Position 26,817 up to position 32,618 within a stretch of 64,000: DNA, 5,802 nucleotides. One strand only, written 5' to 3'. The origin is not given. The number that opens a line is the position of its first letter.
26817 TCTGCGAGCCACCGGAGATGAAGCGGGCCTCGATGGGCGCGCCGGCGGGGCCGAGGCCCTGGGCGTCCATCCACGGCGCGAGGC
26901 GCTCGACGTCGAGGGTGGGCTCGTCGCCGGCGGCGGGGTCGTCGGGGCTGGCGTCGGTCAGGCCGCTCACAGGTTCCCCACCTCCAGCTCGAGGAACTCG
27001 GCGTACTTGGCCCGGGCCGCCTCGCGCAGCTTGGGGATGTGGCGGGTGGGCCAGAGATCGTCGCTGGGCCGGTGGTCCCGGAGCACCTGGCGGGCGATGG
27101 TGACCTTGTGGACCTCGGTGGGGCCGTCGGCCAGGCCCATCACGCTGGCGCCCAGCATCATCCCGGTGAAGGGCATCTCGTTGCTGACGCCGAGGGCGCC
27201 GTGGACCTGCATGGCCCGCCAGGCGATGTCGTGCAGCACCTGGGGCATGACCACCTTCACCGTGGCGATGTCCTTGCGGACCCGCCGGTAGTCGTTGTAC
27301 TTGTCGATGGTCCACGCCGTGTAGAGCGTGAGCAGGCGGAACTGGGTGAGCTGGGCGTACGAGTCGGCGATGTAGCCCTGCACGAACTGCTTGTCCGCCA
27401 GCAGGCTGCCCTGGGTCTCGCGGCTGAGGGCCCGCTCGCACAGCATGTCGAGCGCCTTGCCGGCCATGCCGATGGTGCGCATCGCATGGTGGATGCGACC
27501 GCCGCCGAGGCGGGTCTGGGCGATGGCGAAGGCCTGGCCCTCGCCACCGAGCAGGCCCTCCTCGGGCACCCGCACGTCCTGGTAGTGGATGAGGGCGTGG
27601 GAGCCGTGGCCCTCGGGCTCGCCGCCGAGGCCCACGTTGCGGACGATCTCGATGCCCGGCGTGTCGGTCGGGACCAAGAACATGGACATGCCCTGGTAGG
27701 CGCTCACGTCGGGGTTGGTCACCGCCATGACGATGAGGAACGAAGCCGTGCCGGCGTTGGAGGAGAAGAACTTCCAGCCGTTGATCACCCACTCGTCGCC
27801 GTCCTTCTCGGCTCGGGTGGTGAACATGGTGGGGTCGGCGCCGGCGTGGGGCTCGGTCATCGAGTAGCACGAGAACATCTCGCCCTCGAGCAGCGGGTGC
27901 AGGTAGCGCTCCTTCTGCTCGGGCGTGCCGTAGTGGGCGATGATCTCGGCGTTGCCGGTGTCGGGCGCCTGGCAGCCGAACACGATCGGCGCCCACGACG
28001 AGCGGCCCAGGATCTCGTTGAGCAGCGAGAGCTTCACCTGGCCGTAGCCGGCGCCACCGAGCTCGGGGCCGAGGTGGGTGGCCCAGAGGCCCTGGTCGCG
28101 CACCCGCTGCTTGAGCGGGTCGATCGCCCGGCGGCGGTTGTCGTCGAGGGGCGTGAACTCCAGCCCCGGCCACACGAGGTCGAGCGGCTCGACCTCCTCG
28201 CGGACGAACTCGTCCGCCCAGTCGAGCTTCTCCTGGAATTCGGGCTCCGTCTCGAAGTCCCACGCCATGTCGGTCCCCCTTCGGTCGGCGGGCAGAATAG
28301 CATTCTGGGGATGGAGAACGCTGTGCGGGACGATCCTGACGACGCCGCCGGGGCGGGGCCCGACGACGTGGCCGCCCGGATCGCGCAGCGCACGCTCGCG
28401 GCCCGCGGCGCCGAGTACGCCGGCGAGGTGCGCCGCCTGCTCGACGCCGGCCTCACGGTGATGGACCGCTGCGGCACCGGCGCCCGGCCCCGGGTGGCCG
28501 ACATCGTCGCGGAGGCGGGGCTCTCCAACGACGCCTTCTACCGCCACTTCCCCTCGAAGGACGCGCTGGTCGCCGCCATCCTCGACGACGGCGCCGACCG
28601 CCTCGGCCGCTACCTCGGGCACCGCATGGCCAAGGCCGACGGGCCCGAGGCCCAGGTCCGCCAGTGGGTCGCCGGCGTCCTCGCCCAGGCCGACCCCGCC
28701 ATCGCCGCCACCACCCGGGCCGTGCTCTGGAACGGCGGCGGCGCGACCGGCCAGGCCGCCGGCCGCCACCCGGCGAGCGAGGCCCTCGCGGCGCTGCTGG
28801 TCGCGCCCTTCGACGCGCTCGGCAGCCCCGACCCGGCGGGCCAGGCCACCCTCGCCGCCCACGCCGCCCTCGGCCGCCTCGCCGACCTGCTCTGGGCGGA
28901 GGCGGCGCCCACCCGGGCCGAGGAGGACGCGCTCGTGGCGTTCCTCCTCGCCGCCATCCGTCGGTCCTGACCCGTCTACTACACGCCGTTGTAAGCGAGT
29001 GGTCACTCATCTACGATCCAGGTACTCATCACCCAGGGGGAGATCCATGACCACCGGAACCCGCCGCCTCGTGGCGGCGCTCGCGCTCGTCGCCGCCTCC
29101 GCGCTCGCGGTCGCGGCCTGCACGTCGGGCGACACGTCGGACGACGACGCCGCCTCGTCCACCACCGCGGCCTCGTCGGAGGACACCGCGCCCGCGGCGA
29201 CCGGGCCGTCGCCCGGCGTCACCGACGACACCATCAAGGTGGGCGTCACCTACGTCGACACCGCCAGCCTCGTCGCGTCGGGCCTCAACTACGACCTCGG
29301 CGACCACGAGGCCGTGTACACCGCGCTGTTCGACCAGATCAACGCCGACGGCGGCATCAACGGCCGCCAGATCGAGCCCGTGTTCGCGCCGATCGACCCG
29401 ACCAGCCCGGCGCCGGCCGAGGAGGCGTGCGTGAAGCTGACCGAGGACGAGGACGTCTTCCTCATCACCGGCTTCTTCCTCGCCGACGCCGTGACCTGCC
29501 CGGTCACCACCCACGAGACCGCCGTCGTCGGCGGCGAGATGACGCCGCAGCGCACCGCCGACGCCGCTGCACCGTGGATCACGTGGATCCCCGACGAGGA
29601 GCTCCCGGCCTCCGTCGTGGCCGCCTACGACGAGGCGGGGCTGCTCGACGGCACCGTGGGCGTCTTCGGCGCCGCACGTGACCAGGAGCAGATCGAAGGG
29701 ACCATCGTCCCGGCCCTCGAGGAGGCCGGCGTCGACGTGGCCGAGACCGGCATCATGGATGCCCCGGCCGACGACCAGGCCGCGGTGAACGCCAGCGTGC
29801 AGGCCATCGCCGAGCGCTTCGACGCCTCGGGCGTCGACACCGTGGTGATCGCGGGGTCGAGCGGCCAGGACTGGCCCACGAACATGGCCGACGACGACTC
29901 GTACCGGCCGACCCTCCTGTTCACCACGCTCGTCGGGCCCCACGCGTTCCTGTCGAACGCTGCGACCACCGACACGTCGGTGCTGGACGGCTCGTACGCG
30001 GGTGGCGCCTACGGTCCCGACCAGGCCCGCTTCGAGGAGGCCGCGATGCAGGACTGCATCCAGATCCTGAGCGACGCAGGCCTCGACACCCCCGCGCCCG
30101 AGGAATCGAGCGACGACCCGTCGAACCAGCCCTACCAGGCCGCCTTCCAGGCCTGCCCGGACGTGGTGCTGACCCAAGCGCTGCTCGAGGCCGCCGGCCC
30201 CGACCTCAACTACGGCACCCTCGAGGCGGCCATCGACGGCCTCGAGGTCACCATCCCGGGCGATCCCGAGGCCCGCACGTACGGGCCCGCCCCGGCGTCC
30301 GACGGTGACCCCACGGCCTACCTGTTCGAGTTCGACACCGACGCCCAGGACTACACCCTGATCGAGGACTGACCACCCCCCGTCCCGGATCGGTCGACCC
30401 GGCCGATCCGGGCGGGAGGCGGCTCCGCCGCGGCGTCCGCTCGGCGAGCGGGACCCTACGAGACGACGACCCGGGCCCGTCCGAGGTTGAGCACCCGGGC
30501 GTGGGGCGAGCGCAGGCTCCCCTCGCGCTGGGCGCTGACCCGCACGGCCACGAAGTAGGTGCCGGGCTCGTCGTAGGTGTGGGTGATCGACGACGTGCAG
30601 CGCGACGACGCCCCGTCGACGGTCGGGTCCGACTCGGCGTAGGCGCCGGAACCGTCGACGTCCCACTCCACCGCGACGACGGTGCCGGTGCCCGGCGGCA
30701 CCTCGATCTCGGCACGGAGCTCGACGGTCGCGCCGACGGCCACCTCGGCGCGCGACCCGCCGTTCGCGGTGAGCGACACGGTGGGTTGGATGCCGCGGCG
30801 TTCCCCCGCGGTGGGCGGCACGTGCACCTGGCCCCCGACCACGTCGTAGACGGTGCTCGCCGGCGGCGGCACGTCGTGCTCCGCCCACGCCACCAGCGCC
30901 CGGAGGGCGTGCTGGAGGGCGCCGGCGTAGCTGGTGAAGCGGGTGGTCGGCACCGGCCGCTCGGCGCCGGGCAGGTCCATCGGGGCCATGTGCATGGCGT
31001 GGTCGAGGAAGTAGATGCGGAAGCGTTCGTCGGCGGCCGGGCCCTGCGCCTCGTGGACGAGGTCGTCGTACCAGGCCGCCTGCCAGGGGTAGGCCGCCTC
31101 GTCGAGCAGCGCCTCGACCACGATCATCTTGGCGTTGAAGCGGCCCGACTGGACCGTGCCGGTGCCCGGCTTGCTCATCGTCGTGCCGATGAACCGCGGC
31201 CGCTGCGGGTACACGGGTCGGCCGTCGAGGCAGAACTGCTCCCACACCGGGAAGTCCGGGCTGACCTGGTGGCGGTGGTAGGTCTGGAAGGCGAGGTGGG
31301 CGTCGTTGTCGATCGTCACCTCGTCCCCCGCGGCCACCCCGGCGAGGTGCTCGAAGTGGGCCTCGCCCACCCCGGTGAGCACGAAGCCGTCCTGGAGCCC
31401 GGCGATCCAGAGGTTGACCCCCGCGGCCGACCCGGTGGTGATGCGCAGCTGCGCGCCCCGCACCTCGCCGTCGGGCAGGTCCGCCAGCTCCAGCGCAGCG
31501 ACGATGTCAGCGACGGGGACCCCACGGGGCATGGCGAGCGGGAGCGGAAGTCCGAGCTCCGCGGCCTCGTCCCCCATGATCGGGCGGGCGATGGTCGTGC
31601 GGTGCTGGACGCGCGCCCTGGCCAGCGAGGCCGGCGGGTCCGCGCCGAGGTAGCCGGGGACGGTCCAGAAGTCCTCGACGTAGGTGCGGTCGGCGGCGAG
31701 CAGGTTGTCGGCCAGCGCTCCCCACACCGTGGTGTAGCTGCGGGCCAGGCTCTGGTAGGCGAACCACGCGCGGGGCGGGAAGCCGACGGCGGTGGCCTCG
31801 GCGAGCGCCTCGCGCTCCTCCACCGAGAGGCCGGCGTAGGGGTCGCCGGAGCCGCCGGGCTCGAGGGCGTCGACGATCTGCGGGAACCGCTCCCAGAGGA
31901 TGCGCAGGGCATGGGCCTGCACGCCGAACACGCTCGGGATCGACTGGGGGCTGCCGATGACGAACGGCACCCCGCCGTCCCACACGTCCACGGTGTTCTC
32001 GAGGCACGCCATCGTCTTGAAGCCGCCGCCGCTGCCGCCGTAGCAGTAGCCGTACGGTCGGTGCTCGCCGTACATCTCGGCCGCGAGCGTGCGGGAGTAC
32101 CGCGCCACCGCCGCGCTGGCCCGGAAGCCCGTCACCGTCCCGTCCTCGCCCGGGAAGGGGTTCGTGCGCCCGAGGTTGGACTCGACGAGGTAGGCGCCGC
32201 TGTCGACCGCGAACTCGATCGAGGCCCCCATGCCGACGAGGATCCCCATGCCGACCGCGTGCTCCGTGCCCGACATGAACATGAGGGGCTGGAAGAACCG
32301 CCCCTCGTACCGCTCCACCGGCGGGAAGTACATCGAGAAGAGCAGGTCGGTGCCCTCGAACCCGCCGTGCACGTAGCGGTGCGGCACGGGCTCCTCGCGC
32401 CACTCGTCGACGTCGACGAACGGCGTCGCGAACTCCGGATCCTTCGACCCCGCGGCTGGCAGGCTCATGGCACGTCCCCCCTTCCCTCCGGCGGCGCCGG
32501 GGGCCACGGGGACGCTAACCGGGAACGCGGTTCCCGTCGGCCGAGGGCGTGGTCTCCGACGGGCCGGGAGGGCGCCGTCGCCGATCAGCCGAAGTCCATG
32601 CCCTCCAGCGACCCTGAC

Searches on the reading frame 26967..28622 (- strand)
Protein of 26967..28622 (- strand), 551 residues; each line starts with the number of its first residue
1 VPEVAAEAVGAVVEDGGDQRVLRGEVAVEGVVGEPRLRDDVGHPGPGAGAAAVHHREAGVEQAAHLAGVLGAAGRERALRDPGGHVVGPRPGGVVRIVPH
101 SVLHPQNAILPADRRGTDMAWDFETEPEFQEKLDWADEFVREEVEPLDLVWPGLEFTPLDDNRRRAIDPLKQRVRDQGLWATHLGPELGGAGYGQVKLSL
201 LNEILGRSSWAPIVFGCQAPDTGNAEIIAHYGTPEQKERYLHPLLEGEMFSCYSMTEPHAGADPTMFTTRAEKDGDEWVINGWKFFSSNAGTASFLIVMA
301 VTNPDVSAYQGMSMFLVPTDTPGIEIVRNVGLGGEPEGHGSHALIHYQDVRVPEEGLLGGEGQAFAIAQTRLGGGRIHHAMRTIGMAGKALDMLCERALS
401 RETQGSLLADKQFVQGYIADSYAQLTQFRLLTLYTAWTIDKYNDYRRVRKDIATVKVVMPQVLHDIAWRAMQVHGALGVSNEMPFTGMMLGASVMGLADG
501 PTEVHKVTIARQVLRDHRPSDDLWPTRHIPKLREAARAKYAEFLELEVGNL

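Call 58: search_protein_families(library=pfam, proteins=[window:26967-28622:-], max_evalue=0.00001)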
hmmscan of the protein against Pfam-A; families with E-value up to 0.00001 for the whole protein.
window:26967-28622:- (551 aa): 4 families
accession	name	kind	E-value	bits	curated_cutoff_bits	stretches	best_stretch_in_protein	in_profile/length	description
PF00441.29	Acyl-CoA_dh_1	-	3.2e-29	102.5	22.4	1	365-514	4-150/150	Acyl-CoA dehydrogenase, C-terminal domain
PF02770.24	Acyl-CoA_dh_M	-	1.3e-20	73.8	33.3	1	252-329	1-78/97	Acyl-CoA dehydrogenase, middle domain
PF02771.21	Acyl-CoA_dh_N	-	1.8e-12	48.1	22.9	1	130-248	5-113/113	Acyl-CoA dehydrogenase, N-terminal domain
PF08028.16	Acyl-CoA_dh_2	-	3.5e-06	27.8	22.7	1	378-484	2-115/134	Acyl-CoA dehydrogenase, C-terminal domain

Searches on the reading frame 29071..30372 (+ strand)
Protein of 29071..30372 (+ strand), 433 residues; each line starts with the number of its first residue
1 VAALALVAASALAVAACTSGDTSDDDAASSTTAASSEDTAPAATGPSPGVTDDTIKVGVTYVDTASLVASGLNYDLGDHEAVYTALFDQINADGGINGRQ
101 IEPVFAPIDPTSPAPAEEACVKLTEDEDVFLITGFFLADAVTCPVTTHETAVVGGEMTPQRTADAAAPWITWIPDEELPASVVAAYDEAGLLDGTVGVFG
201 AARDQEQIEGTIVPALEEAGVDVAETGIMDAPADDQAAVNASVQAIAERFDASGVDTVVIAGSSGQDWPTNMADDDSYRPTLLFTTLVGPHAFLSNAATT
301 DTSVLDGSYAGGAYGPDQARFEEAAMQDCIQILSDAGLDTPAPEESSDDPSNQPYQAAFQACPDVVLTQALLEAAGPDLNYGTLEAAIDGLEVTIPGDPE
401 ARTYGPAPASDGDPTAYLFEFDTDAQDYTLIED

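Call 58: search_protein_families(library=pfam, proteins=[window:29071-30372:+], max_evalue=0.00001)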
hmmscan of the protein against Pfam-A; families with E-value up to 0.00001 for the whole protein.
window:29071-30372:+ (433 aa): 1 family
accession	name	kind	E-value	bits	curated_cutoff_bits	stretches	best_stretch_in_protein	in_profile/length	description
PF13458.12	Peripla_BP_6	-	2.1e-08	34.7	31.7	1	54-319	1-254/343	Periplasmic binding protein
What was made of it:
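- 29071..30372 (+): Second, orphan binding protein SBP2, 433 aa, 51% identical to SBP1. It probably serves the same transporter. Peripla_BP_6 (call 58).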

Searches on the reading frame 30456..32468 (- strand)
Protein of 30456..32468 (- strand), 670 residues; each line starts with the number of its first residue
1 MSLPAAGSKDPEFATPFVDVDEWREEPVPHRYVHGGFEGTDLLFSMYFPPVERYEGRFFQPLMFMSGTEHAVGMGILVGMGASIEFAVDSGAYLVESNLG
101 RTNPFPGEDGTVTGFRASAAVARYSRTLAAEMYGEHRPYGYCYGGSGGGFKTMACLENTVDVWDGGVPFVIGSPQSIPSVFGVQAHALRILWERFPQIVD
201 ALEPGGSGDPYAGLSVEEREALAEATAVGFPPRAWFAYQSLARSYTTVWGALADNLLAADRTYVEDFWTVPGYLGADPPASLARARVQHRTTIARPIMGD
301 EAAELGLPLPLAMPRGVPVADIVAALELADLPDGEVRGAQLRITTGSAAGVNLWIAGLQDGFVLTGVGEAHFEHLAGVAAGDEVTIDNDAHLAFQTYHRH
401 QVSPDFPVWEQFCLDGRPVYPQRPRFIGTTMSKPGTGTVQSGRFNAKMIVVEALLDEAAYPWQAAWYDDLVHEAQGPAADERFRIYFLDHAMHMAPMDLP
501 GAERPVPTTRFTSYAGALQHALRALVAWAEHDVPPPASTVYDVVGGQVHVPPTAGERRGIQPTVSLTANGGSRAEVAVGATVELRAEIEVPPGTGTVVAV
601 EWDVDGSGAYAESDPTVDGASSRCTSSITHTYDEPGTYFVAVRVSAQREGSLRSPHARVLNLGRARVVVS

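Call 58: search_protein_families(library=pfam, proteins=[window:30456-32468:-], max_evalue=0.00001)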
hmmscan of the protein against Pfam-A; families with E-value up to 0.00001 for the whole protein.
window:30456-32468:- (670 aa): 1 family
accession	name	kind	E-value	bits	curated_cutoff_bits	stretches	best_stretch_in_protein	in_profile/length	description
PF00801.26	PKD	-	5.8e-08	33.1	23.5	1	573-651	8-72/80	PKD domain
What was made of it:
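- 30456..32468 (-): Uncharacterised 670-aa serine-hydrolase-like protein with a PKD domain (my family 'c7'). PKD domain (call 58).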

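Call 60: search_solved_structures(query=window:30456-32468:-, max_evalue=1)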
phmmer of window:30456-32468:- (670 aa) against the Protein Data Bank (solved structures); distinct sequences matched with E-value up to 1: 0.
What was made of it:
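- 30456..32468 (-): No PDB relative (call 60).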
